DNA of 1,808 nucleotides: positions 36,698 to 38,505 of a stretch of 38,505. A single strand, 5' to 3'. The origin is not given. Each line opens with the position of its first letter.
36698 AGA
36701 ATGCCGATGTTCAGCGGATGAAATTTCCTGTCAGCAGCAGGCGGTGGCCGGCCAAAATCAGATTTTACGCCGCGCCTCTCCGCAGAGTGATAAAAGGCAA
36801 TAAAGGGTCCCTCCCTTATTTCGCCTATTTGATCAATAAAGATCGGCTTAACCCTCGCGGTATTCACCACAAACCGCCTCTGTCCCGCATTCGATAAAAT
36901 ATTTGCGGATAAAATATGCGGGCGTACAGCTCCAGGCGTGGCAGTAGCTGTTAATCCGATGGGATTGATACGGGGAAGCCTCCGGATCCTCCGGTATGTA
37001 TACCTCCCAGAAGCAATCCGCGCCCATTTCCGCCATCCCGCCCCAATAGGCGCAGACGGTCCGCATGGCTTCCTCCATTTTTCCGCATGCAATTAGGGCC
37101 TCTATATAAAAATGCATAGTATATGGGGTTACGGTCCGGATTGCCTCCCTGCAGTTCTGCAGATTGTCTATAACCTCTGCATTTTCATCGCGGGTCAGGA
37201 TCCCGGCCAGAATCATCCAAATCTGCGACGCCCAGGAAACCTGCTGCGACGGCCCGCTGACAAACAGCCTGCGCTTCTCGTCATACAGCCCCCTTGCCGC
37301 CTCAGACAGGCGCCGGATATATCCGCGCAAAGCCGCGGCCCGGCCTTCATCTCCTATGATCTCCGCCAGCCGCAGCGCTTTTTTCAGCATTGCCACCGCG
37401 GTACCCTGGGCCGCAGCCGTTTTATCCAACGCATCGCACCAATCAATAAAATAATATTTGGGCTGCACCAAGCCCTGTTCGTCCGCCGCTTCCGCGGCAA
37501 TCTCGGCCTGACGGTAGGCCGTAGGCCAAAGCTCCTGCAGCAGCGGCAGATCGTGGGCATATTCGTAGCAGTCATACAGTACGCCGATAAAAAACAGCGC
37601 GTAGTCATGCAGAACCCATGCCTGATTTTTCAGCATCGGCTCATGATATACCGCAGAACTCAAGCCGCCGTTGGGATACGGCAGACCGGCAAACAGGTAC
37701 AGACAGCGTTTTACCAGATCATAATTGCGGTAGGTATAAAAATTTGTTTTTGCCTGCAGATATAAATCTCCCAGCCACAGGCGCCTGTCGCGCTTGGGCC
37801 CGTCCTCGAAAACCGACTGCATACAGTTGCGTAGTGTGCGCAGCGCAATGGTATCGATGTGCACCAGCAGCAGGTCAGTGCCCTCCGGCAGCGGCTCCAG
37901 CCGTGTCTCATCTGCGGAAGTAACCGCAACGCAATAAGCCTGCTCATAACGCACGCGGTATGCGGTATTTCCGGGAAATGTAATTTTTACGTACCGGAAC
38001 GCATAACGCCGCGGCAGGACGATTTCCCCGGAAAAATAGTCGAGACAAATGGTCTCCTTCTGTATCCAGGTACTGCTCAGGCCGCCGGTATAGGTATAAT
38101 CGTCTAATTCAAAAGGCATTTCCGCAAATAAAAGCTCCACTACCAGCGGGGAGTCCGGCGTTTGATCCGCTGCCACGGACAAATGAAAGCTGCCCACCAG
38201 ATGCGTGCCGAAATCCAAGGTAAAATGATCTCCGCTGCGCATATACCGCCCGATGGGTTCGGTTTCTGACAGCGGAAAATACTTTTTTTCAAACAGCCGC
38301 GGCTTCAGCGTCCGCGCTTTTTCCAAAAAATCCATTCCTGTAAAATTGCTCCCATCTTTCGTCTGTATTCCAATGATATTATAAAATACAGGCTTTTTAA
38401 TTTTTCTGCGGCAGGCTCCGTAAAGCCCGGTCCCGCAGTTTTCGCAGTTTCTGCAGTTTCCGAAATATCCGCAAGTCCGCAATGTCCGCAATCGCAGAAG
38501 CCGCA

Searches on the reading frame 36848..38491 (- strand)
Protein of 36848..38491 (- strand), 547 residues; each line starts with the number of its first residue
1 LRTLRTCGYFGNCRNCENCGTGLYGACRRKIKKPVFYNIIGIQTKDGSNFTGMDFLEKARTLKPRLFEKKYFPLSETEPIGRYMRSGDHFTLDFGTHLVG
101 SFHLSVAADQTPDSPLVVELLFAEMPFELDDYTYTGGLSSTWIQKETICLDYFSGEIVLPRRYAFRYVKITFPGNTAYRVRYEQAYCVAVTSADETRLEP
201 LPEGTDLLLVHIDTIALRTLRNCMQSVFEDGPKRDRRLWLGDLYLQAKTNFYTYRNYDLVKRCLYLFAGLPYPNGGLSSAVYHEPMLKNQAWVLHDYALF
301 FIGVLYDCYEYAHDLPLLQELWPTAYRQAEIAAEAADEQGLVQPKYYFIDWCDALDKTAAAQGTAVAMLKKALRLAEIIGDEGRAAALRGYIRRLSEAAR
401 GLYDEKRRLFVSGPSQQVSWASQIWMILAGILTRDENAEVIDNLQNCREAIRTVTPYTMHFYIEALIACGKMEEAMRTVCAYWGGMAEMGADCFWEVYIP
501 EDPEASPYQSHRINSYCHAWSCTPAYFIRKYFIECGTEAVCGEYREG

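Call 4: search_protein_families(library=pfam, proteins=[window:36848-38491:-], max_evalue=0.01)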
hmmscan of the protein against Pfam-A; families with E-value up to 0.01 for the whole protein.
window:36848-38491:- (547 aa): 2 families
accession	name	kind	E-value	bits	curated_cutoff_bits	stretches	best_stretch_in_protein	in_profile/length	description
PF21104.3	Glyco_hydro_78_N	-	6.1e-26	91.1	27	1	84-188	33-141/142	Glycosyl hydrolase family 78 alpha-rhamnosidase N-terminal domain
PF17389.8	Bac_rhamnosid6H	-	4.5e-17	62.8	24.5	1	211-530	15-337/339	Bacterial alpha-L-rhamnosidase 6 hairpin glycosidase domain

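Call 11: find_encoding_contigs(protein=window:36848-38335:-, flank=10000, max_places=10)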
Protein window:36848-38335:- (495 aa): 1 contig read that carries it; 1 place shown.
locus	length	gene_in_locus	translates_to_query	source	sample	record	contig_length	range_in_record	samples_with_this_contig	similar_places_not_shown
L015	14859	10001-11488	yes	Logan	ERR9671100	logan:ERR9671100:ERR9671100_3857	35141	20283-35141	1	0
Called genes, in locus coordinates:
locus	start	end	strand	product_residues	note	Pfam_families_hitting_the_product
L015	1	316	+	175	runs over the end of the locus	PF00583:Acetyltransf_1, PF13673:Acetyltransf_10 (weak), PF13508:Acetyltransf_7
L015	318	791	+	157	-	-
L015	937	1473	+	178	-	-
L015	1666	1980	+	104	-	-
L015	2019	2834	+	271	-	-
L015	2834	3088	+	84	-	PF01734:Patatin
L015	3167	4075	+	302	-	PF00288:GHMP_kinases_N, PF08544:GHMP_kinases_C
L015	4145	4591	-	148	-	PF02590:SPOUT_MTase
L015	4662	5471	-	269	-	PF00753:Lactamase_B, PF23023:Anti-Pycsar_Apyc1, PF12706:Lactamase_B_2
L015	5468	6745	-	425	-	PF00275:EPSP_synthase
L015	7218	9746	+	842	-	-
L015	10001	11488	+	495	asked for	PF21104:Glyco_hydro_78_N, PF17389:Bac_rhamnosid6H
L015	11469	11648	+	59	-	-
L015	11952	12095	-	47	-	-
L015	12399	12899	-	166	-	-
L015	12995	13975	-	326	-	-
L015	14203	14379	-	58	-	-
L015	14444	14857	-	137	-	?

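Call 42: search_protein_families(library=ncbifam, proteins=[window:36848-38335:-, L015:7218-9746:+], max_evalue=0.1)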
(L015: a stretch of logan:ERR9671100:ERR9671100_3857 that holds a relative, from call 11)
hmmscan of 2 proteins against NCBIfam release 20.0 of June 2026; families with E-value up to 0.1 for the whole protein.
window:36848-38335:- (495 aa): 1 family
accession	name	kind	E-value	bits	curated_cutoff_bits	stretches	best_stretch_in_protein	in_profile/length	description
NF041572.1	rhamnosid_Flavobac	equivalog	0.0018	16.4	1800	1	137-210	473-546/946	alpha-L-rhamnosidase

L015:7218-9746:+ (842 aa): 1 family
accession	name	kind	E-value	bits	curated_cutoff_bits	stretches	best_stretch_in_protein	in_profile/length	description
TIGR04145.2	Firmicu_CTERM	equivalog_domain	0.095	12.6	50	0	24-93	43-101/191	Firmicu-CTERM sorting domain-containing protein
